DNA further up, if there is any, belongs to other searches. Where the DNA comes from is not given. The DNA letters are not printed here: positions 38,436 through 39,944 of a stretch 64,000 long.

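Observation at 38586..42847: Two-gene operon coupling a predicted modified-base-dependent nuclease (PD-(D/E)xK + EVE/PUA-like) to an MmeI-family Type IIG restriction-modification enzyme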

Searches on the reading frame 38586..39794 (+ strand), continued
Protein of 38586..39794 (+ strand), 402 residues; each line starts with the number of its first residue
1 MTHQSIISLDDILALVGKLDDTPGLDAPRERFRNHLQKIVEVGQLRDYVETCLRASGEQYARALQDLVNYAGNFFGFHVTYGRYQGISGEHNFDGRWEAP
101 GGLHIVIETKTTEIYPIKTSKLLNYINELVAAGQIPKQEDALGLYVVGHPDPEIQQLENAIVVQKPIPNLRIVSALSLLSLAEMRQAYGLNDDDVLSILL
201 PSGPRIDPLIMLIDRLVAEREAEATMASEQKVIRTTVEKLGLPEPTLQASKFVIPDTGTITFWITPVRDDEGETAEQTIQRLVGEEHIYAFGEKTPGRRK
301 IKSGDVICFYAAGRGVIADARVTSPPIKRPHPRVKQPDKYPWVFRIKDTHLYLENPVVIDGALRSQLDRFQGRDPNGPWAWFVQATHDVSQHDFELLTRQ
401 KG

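Call 23: predict_structure(alignment_id=A1)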
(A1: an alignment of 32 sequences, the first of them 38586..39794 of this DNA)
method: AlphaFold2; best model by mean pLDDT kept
length: 402 residues; sequences in the alignment: 32
mean_pLDDT: 80.8   pTM: 0.64
mean pLDDT of the five models: 80.8, 77.9, 77.8, 75.4, 74.9
residues with pLDDT >= 90: 161; 70-90: 156; 50-70: 58; < 50: 27
segments of 3 or more residues with pLDDT < 50: 1-3, 240-256
pLDDT, mean of each block of 10 residues (from residue 1): 64 83 83 89 83 83 91 94 62 85 92 65 89 92 87 77 72 90 87 89 79 74 56 51 36 51 91 93 97 84 95 90 94 94 96 91 83 62 74 89 50
secondary structure, 60 per line:
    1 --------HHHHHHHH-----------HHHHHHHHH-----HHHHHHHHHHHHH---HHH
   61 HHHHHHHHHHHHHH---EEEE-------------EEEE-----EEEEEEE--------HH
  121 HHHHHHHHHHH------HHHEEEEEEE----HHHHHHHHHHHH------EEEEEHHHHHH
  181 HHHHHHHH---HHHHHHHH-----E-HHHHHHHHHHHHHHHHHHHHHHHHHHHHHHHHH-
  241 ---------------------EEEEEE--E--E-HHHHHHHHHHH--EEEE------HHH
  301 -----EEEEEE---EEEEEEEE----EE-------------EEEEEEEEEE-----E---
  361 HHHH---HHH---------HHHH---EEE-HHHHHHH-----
elements in order: H9-16 H28-36 H42-54 H58-74 E78-81 E95-98 E104-110 H119-131 E141-147 H152-163 E170-174 H175-188 H192-199 H207-239 E262-267 H275-285 E288-291 E306-311 E315-322 E342-351 H361-364 H380-383 E387-389 H391-397

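Call 29: search_protein_families(library=pfam, alignment_id=A2, max_evalue=0.00001)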
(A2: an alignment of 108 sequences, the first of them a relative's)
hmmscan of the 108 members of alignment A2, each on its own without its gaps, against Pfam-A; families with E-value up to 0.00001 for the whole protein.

A. member 1, L002:4161-7280:+ (1039 aa): 5 families
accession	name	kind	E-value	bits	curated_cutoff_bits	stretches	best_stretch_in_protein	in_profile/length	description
PF07669.17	Eco57I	-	2e-49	168.4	25.3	1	474-671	1-171/171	Eco57I restriction-modification methylase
PF02384.22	N6_Mtase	-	3.2e-17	63.3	20.4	2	570-694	122-241/311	N-6 DNA Methylase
PF20473.4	MmeI_Mtase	-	4e-15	56.1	27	1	408-602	16-164/259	MmeI, DNA-methyltransferase domain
PF04313.20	HSDR_N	-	2.8e-09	37.6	25.1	1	27-135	2-193/198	Type I restriction enzyme R protein N terminus (HSDR_N)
PF12950.13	TaqI_C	-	7.8e-08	33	26.5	1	861-962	34-118/118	TaqI-like C-terminal specificity domain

B. families by the number of members that match (of 108 scanned): 129 families (the first 25 are shown)
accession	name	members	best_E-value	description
PF01555.25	N6_N4_Mtase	6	8.9e-48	DNA methylase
PF20473.4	MmeI_Mtase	4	5.3e-90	MmeI, DNA-methyltransferase domain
PF04851.21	ResIII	4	1.1e-08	Type III restriction enzyme, res subunit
PF07669.17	Eco57I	3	2e-49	Eco57I restriction-modification methylase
PF02384.22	N6_Mtase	3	5.2e-24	N-6 DNA Methylase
PF08722.17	Tn7_TnsA-like_N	3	3.1e-07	TnsA-like endonuclease N terminal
PF18766.7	SWI2_SNF2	3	2.5e-06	SWI2/SNF2 ATPase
PF13145.12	Rotamase_2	2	3.5e-42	PPIC-type PPIASE domain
PF01145.31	Band_7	2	8e-38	SPFH domain / Band 7 family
PF13616.12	Rotamase_3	2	2.8e-35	PPIC-type PPIASE domain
PF00639.27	Rotamase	2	5.3e-33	PPIC-type PPIASE domain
PF12704.14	MacB_PCD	2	2.2e-32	MacB-like periplasmic core domain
PF02687.27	FtsX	2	1.1e-22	FtsX-like permease C-terminal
PF13624.11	SurA_N_3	2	6.1e-20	SurA-like N-terminal domain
PF12950.13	TaqI_C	2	6.5e-19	TaqI-like C-terminal specificity domain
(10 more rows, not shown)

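Call 32: search_protein_families(library=padloc, alignment_id=A2, max_evalue=1e-10)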
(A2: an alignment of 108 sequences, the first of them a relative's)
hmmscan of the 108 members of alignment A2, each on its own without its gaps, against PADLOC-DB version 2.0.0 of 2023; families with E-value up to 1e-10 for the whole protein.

A. member 1, L002:4161-7280:+ (1039 aa): 43 families (the best 25 are shown)
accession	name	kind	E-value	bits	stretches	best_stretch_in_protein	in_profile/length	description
PDLC03604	REase_MTase_IIG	-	5.9e-286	949.5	2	400-1033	377-1003/1011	Type IIG restriction enzyme-methyltransferase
PDLC03629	REase_MTase_IIG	-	1e-93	313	1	319-982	343-986/1182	Type IIG restriction enzyme-methyltransferase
PDLC03335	MTase_II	-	6e-70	234.6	1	567-965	188-574/607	Type II methyltransferase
PDLC03612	REase_MTase_IIG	-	3.3e-64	215.7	1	556-1037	785-1246/1247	Type IIG restriction enzyme-methyltransferase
PDLC03609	REase_MTase_IIG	-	7.4e-64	214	1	160-962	161-928/1066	Type IIG restriction enzyme-methyltransferase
PDLC03596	REase_MTase_IIG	-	5.6e-42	141.8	1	558-1035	695-1143/1148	Type IIG restriction enzyme-methyltransferase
PDLC03250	MTase_II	-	5.8e-38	129.1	1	413-1036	192-770/775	Type II methyltransferase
PDLC02643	DrmMI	-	1.4e-33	113.9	2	552-635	846-931/1347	DrmMI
PDLC03313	MTase_II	-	4.1e-31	106.1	1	569-983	140-534/563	Type II methyltransferase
PDLC03248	MTase_II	-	5.6e-31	105.9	1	563-699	75-209/521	Type II methyltransferase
PDLC02529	PglX|PglXI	-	2.5e-30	103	1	410-649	226-433/1189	PglX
PDLC03226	MTase_II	-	6.5e-30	102.3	2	716-1010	299-565/579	Type II methyltransferase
PDLC03601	REase_MTase_IIG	-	8.5e-27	91.4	1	571-1008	671-1085/1110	Type IIG restriction enzyme-methyltransferase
PDLC03267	MTase_II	-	2.3e-25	87.5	1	556-767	93-307/539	Type II methyltransferase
PDLC03245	MTase_II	-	2.7e-25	86.9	1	571-948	156-516/577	Type II methyltransferase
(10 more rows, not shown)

B. families by the number of members that match (of 108 scanned): 178 families (the first 25 are shown)
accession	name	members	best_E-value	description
PDLC03632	MTase_III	5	2.7e-164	Type III methyltransferase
PDLC03354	MTase_II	5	4.3e-74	Type II methyltransferase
PDLC03633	MTase_III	5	2.5e-63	Type III methyltransferase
PDLC03644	MTase_III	5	1.3e-54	Type III methyltransferase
PDLC03339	MTase_II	5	1.6e-54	Type II methyltransferase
PDLC03635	MTase_III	5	3.1e-52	Type III methyltransferase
PDLC03638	MTase_III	5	4.4e-50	Type III methyltransferase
PDLC03636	MTase_III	5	1.8e-49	Type III methyltransferase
PDLC03634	MTase_III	5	1.1e-44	Type III methyltransferase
PDLC03300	MTase_II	5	3.8e-43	Type II methyltransferase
PDLC03641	MTase_III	5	8.4e-41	Type III methyltransferase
PDLC03299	MTase_II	5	1.7e-36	Type II methyltransferase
PDLC03371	MTase_II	5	1.1e-35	Type II methyltransferase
PDLC03640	MTase_III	5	2e-26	Type III methyltransferase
PDLC03238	MTase_II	5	9.5e-25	Type II methyltransferase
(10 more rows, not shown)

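Call 48: find_encoding_contigs(protein=P0001, flank=1000, max_places=2)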
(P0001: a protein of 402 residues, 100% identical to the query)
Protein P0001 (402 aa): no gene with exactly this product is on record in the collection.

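Call 49: list_cluster_members(proteins=[window:38586-39794:+, window:39797-42847:+, window:47871-49106:-])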
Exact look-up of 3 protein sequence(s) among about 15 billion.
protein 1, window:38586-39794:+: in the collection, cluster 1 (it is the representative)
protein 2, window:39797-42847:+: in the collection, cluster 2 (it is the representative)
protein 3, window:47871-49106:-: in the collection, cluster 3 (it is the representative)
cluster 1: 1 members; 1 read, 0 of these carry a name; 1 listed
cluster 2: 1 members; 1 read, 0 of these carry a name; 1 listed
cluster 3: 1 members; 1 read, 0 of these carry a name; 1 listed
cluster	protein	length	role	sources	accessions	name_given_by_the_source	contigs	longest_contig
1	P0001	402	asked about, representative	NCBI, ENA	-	-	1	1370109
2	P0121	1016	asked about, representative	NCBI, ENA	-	-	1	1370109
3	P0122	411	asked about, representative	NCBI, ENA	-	-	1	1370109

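Call 56: search_protein_families(library=pfam, proteins=[L071:6429-8534:+, L070:6438-8444:+, L072:891-3014:+, L073:1984-2934:+, L062:7836-8552:+, L075:866-1459:+, L033:9167-9658:+, L039:9161-11602:+, L026:6252-7973:+, L023:1911-2360:+], max_evalue=0.001)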
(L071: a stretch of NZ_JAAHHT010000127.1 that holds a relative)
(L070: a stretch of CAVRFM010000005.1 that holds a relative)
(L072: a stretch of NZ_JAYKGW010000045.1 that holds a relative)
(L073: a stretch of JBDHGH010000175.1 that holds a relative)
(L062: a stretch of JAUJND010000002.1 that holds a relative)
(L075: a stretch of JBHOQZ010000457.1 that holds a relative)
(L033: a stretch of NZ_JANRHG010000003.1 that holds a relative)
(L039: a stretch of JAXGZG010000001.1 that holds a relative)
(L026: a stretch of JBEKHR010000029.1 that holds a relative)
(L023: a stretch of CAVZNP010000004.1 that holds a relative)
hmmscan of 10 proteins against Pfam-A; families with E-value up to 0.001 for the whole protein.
L071:6429-8534:+ (701 aa): 2 families
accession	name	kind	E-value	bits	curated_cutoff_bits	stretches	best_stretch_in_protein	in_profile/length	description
PF03235.19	GmrSD_N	-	2.7e-31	109.7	33.2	1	15-240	3-198/199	GmrSD restriction endonuclease, N-terminal domain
PF13395.12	HNH_4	-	1.1e-05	25.7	22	1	440-481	16-53/54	HNH endonuclease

L070:6438-8444:+ (668 aa): 3 families
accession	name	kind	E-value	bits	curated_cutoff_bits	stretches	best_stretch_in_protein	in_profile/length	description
PF13440.11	Polysacc_synt_3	-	6.8e-15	55.5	23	1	101-343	50-289/293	Polysaccharide biosynthesis protein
PF03023.19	MurJ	-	7.9e-09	35.1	27.4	1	132-456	95-432/451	Lipid II flippase MurJ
PF01554.23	MatE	-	5e-06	26.7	24.9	1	241-389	6-155/161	MatE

L072:891-3014:+ (707 aa): 2 families
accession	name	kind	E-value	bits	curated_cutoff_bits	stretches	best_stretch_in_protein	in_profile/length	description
PF03235.19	GmrSD_N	-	5e-31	108.8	33.2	1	22-239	10-197/199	GmrSD restriction endonuclease, N-terminal domain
PF13395.12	HNH_4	-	2.1e-05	24.9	22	1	444-487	16-53/54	HNH endonuclease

L073:1984-2934:+ (316 aa): 0 families

L062:7836-8552:+ (238 aa): 0 families

L075:866-1459:+ (197 aa): 0 families

L033:9167-9658:+ (163 aa): 1 family
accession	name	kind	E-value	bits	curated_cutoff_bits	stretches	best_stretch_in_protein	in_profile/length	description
PF08722.17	Tn7_TnsA-like_N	-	3.1e-07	31.3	26.5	1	76-139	13-82/85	TnsA-like endonuclease N terminal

L039:9161-11602:+ (813 aa): 3 families
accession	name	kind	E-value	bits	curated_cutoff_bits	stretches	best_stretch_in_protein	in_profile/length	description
PF04851.21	ResIII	-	7.5e-08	32.9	22.5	1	119-330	8-162/164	Type III restriction enzyme, res subunit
PF18766.7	SWI2_SNF2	-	8.3e-06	26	26.7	1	232-370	91-197/221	SWI2/SNF2 ATPase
PF08722.17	Tn7_TnsA-like_N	-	6e-05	24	26.5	1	760-811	13-70/85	TnsA-like endonuclease N terminal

L026:6252-7973:+ (573 aa): 4 families
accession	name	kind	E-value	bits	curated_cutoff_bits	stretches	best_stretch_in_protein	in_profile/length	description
PF01555.25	N6_N4_Mtase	-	1.5e-39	136.7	26.7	1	61-384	1-211/221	DNA methylase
PF22722.2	NA-iREase1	-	2.7e-11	43.8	27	1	444-518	17-90/106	NACHT-associated inactive Restriction Endonuclease 1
PF04471.18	Mrr_cat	-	4.9e-11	43.2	21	1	422-518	1-99/115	Restriction endonuclease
PF02086.21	MethyltransfD12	-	2.3e-05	24.7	22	0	57-92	172-210/253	D12 class N6 adenine-specific DNA methyltransferase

L023:1911-2360:+ (149 aa): 1 family
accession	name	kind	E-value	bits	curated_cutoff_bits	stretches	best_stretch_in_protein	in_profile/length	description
PF01420.25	Methylase_S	-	5.8e-11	43.3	22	1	2-140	8-136/168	Type I restriction modification DNA specificity domain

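Call 57: find_related_loci(query=A1, collection=viral_contigs, flank=6000)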
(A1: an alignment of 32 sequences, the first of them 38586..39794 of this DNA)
Query A1 (402 aa) in viral_contigs; peptide patterns used: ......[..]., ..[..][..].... (x = any residue, [..] = any of these).
32 stretches matched a pattern; 2 encode a relative of the query (tblastn E <= 1e-3); 2 distinct loci.
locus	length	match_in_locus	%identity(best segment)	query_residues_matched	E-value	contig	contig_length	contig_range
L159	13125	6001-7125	53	7-398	4e-136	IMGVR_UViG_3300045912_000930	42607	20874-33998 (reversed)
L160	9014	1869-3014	48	6-400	6e-120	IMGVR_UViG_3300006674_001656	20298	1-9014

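Call 66: search_protein_representatives(alignment_id=A1)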
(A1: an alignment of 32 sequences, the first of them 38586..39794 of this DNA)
Query: 32 sequences, 380 profile positions. Proteins with E-value up to 0.001 (for the whole library): 1358; up to 1e-10: 1026; up to 1e-30: 308. The best 150 are listed.
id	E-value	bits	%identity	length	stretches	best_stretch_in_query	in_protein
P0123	3.4e-178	608.8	-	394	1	2-377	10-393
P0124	1.2e-150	518.2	-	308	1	87-379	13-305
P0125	4.9e-131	453.6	-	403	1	1-378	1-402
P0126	1.5e-130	452.1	-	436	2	1-215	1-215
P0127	3.2e-130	450.9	-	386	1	1-378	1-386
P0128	1.1e-129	449.3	-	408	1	3-378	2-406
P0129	1.6e-128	445.3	-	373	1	3-259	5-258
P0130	6.9e-125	433.4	-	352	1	1-226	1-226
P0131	4.7e-124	430.7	-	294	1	39-317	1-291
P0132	7.9e-121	420.0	-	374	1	4-378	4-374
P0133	1.2e-116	406.3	-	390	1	4-259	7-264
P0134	8.8e-115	400.1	-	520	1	2-378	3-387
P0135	9.8e-115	400.0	-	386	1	3-377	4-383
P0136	1.0e-114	399.9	-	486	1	6-377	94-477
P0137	1.9e-109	382.6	-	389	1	2-378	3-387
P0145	4.7e-82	292.4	-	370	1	2-234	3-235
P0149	6.8e-72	259.0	-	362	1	4-234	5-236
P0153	1.0e-69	251.8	-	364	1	5-236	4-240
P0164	9.6e-65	235.4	-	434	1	226-378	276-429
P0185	1.3e-57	211.9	-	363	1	224-378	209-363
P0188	1.9e-57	211.4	-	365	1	3-234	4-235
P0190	9.0e-57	209.2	-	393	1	226-377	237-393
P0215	1.1e-50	189.2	-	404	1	222-377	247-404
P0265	5.1e-44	167.2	-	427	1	223-379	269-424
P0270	2.2e-43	165.2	-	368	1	2-234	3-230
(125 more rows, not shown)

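Call 67: search_protein_families(library=pfam, proteins=[P0145, P0149, P0153, P0188, P0270, P0164, P0185, P0190, P0215, P0265], max_evalue=0.01)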
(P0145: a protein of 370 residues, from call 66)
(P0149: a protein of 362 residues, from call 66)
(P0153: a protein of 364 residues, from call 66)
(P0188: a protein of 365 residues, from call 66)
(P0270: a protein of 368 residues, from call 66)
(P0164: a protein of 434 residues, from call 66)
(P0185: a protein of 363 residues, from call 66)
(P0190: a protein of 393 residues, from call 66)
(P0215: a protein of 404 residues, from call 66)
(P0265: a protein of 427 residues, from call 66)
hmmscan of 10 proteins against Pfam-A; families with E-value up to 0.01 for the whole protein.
P0145 (370 aa): 1 family
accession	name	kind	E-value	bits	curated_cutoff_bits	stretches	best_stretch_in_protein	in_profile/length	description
PF03925.18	SeqA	-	0.00012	22.5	25.5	1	286-359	24-103/111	SeqA protein C-terminal domain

P0149 (362 aa): 0 families

P0153 (364 aa): 0 families

P0188 (365 aa): 0 families

P0270 (368 aa): 0 families

P0164 (434 aa): 2 families
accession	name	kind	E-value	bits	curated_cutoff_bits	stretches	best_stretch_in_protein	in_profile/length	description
PF13395.12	HNH_4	-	4.7e-06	26.9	22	1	174-213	18-53/54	HNH endonuclease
PF01878.24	EVE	-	0.00027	21.4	23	1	323-397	34-119/145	EVE domain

P0185 (363 aa): 1 family
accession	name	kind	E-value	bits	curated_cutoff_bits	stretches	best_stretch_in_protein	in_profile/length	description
PF01878.24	EVE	-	0.0044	17.5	23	1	255-309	31-97/145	EVE domain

P0190 (393 aa): 3 families
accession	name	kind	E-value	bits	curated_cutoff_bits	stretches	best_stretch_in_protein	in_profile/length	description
PF13588.12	HSDR_N_2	-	2.2e-11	44.2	25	1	32-130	5-102/110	Type I restriction enzyme R protein N terminus (HSDR_N)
PF04313.20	HSDR_N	-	2.9e-08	34.3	25.1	1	53-127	114-195/198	Type I restriction enzyme R protein N terminus (HSDR_N)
PF01878.24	EVE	-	0.00095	19.6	23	1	255-361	1-118/145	EVE domain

P0215 (404 aa): 1 family
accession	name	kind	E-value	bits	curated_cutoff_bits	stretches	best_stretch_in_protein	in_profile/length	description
PF01878.24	EVE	-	6.4e-06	26.7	23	1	294-402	31-142/145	EVE domain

P0265 (427 aa): 0 families
